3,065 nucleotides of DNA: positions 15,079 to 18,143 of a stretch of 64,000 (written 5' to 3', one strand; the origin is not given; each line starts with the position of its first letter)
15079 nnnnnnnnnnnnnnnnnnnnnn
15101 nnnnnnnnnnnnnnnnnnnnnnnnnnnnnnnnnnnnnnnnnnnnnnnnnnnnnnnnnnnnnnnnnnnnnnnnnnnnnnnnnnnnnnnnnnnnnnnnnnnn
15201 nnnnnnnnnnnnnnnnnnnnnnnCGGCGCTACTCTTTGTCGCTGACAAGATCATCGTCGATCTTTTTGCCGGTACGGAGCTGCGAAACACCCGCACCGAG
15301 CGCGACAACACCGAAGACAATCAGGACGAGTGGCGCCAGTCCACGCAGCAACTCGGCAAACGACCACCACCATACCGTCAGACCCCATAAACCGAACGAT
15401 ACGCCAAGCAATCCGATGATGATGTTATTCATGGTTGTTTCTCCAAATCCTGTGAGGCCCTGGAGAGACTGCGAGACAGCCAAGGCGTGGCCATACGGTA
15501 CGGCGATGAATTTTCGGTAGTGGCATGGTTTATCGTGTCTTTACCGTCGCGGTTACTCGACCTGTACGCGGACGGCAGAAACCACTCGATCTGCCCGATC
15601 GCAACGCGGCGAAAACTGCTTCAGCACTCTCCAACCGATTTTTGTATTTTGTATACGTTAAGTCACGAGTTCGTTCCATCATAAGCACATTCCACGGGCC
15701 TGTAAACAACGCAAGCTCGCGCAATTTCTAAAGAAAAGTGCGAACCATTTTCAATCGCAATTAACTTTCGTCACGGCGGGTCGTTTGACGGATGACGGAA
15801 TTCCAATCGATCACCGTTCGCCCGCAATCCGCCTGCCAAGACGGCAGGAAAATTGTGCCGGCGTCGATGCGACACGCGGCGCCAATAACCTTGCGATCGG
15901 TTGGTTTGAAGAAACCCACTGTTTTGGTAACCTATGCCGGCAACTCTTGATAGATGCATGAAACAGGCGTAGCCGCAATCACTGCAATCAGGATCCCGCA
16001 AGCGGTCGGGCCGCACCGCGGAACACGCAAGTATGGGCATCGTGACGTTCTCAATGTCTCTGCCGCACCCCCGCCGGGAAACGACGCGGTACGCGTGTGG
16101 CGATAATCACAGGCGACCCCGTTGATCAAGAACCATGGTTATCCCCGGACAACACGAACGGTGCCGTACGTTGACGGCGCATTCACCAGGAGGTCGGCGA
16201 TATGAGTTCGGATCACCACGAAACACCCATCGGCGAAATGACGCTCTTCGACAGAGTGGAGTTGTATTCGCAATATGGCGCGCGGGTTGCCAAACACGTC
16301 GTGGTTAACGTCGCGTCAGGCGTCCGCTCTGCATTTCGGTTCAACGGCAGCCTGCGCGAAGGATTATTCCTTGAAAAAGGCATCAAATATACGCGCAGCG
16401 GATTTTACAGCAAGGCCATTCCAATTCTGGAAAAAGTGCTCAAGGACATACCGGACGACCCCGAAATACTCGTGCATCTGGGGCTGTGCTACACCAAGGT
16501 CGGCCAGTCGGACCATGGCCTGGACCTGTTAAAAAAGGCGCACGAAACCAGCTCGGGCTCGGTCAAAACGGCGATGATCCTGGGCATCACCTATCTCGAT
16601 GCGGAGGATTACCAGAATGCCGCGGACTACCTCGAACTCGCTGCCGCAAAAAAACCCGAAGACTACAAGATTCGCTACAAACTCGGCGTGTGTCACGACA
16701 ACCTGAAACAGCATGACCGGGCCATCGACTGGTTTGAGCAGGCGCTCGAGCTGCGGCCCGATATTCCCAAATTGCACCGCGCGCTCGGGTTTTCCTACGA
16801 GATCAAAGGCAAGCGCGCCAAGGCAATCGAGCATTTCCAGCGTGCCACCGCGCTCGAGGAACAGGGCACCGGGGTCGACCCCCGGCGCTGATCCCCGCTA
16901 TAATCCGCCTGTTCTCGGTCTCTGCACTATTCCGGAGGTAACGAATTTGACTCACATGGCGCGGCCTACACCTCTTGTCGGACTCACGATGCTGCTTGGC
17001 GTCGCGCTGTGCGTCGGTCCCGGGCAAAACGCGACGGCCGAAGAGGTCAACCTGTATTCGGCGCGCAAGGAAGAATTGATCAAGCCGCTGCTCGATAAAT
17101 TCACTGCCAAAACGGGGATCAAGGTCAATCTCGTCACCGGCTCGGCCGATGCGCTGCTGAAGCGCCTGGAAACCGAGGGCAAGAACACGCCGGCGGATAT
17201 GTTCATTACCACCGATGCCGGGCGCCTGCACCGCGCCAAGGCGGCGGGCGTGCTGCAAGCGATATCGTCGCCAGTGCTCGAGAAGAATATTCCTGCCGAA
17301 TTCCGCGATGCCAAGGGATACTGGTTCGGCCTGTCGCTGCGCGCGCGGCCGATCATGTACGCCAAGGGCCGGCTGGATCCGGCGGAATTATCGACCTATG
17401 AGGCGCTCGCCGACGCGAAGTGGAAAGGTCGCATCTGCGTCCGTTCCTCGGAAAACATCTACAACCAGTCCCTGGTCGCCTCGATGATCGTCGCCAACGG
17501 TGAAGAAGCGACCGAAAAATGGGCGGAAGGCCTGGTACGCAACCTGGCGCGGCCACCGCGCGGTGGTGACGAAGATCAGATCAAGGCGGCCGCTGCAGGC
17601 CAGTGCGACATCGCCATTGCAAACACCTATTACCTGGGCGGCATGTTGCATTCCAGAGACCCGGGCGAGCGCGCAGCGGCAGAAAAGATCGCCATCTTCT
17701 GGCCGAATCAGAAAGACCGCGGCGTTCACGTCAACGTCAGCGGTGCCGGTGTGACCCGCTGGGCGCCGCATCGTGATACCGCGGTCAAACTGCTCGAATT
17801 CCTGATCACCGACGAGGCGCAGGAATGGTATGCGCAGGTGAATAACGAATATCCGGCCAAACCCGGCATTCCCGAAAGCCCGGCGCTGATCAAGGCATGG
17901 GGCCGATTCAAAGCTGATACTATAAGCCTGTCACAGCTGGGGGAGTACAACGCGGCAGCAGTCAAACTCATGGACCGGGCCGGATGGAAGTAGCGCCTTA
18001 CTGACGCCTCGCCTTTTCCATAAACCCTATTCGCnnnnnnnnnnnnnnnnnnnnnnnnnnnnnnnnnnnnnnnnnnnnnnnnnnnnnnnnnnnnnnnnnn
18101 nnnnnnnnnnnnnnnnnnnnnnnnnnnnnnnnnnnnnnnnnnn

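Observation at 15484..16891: No mamH; instead a divergently transcribed second MamA paralog heads the cluster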

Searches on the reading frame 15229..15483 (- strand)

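Call 5: search_protein_families(library=pfam, proteins=[window:15229-15483:-], max_evalue=0.01)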
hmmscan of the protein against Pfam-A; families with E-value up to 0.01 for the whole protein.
window:15229-15483:- (84 aa): 0 families

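Call 6: search_protein_families(library=ncbifam, proteins=[window:15229-15483:-], max_evalue=0.01)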
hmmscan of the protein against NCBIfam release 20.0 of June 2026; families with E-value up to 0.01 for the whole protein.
window:15229-15483:- (84 aa): 1 family
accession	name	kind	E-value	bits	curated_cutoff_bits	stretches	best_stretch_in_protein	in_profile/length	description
NF040963.1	MamI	equivalog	1.7e-23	82.3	80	1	18-75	1-58/69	magnetosome protein MamI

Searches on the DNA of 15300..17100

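Call 45: search_rna_families(source=window, start=15300, end=17100, threshold=evalue, max_evalue=1)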
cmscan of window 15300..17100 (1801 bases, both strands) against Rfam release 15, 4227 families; matches with E-value up to 1: 0.
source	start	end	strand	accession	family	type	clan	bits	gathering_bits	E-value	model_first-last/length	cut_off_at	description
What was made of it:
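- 15433..16201 (.): Divergent intergenic region between mamI and mamA2 (718 bp if mamI starts at TTG 15483). No Rfam match (call 45).
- Tried and rejected: Rfam found nothing in 15300-17100 (call 45).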

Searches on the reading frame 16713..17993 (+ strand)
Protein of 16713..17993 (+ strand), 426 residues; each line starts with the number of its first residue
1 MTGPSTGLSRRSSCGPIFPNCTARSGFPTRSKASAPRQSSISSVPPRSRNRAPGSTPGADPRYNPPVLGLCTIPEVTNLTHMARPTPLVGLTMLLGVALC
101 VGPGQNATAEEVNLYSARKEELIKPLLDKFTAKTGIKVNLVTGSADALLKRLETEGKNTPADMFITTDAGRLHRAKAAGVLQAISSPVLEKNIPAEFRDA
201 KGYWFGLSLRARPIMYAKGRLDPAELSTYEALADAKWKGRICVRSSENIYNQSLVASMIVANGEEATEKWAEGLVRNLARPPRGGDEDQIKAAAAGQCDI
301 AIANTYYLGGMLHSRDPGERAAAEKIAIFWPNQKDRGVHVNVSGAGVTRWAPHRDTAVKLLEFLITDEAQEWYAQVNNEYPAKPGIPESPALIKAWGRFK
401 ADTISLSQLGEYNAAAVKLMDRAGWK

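Call 5: search_protein_families(library=pfam, proteins=[window:16713-17993:+], max_evalue=0.01)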
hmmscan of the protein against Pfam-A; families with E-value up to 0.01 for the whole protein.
window:16713-17993:+ (426 aa): 3 families
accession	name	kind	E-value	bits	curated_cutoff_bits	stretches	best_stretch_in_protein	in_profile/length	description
PF13416.11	SBP_bac_8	-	5.9e-19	69.4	27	1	127-396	3-275/279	Bacterial extracellular solute-binding protein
PF01547.30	SBP_bac_1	-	7.8e-16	59.4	26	1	121-371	9-307/307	Bacterial extracellular solute-binding protein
PF13531.11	SBP_bac_11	-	4.3e-14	53.3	25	1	116-372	6-220/227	Bacterial extracellular solute-binding protein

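Call 6: search_protein_families(library=ncbifam, proteins=[window:16713-17993:+], max_evalue=0.01)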
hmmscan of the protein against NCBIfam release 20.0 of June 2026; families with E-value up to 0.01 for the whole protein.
window:16713-17993:+ (426 aa): 5 families
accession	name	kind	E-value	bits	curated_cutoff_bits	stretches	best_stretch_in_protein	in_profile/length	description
NF011620.1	PRK15046.1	equivalog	3.2e-19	68.9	310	1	94-385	9-293/334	2-aminoethylphosphonate ABC transporter substrate-binding protein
TIGR03261.1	phnS2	equivalog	3.3e-15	56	392.75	1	99-377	11-283/334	putative 2-aminoethylphosphonate ABC transporter substrate-binding protein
TIGR03227.1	PhnS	equivalog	2.7e-14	52.8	395.3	1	97-389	22-307/360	2-aminoethylphosphonate ABC transporter substrate-binding protein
TIGR01254.1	sfuA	subfamily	2.2e-09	37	93.4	1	127-382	24-268/306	thiamine ABC transporter substrate-binding protein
TIGR01276.1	thiB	equivalog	0.00097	18.4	317.15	1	132-205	43-117/324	thiamine ABC transporter substrate binding subunit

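Call 37: search_solved_structures(query=window:16956-17993:+, show_alignments=2, max_evalue=0.00001)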
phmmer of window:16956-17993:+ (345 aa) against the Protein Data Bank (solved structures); distinct sequences matched with E-value up to 0.00001: 29.
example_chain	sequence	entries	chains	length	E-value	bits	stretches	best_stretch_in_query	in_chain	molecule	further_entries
2pt1_A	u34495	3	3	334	2.1e-110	372.5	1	28-345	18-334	Iron transport protein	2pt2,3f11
6g7n_A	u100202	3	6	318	7.5e-108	364.1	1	31-345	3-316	Extracellular solute-binding protein, family 1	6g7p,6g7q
2voz_A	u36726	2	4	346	9.2e-92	311.2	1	3-345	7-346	PERIPLASMIC IRON-BINDING PROTEIN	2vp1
7li0_A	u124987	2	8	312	1.6e-91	310.4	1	30-345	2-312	Fe(3+) ABC transporter substrate-binding protein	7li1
1q35_A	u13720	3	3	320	1.3e-78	268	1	28-342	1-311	iron binding protein FbpA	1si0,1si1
1y9u_A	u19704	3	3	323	8.2e-77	262.1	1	28-344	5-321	putative iron binding protein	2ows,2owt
1y4t_A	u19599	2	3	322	4e-73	250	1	28-344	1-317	putative iron-uptake ABC transport system periplasmic iron-binding protein | Putative iron-uptake ABC transport system,periplasmic iron-binding protein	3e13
8c4y_AAA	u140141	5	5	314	2.7e-61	211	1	27-344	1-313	Putative iron ABC transporter, substrate binding protein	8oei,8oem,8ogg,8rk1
7w3w_A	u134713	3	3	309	3.7e-35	125.1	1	30-342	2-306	Iron-utilization periplasmic protein | Ferric iron ABC transporter iron-binding protein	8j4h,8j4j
8k7n_A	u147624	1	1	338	8e-31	110.9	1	13-306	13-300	Ferric iron ABC transporter, iron-binding protein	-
1xvy_A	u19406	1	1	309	2.2e-29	106.2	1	32-343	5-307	sfuA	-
3wae_A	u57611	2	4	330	1.1e-28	103.8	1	14-313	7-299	IRON ABC TRANSPORTER, PERIPLASMIC IRON-BINDING PROTEIN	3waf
4elo_A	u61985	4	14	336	1.2e-28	103.7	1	14-313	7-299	Iron ABC transporter, periplasmic iron-binding protein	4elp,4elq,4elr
1r1n_A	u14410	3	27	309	6.2e-28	101.4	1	31-345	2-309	Ferric-iron Binding Protein | periplasmic iron-binding protein | FbpA protein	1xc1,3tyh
1o7t_A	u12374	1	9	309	6.4e-28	101.4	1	31-345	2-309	IRON BINDING PROTEIN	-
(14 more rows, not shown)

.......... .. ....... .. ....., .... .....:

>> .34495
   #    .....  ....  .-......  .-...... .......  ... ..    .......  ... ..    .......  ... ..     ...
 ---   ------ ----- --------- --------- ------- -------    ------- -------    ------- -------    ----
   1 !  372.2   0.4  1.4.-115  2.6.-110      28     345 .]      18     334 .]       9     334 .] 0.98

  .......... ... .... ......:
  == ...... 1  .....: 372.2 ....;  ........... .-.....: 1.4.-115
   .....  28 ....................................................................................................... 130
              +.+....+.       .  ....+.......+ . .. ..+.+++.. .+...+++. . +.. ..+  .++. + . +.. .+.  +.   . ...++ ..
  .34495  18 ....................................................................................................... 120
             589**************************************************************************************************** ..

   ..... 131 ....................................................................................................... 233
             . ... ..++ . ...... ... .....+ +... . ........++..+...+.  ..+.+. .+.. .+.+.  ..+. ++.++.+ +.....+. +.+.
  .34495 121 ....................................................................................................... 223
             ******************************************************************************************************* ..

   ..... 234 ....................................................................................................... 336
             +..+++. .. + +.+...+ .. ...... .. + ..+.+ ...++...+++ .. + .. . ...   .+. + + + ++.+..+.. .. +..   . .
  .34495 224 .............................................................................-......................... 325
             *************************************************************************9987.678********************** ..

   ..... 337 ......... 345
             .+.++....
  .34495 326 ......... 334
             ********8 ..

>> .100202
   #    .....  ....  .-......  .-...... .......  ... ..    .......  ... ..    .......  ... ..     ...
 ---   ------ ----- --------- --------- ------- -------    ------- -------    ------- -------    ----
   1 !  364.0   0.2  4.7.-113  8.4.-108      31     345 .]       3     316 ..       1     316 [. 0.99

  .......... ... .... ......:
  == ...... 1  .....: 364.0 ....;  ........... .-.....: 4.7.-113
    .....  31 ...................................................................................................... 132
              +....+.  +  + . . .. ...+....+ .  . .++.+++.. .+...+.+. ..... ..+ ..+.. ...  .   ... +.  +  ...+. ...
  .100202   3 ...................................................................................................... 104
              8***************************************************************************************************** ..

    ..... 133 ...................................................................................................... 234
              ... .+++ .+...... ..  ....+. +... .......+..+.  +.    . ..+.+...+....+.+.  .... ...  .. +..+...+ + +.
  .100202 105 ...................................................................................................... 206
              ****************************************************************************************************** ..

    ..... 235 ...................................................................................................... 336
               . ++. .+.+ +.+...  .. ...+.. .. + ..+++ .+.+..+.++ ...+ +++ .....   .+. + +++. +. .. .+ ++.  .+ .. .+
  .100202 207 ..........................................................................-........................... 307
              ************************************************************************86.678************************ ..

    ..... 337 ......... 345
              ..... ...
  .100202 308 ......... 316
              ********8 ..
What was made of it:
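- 16956..17993 (+): futA: periplasmic FutA/IdiA-type iron-binding protein with a signal peptide. Call 37 (PDB 2pt1, Synechocystis FutA1, E 2e-110; 6g7n, Trichodesmium IdiA/FutA, E 7.5e-108).
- On FutABC / IdiA-type iron ABC importer (the neighbouring genes): Call 37: 2pt1 FutA1, E 2e-110, with 'ANTYY' aligned.
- Call 37: FutA1, E 2e-110.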
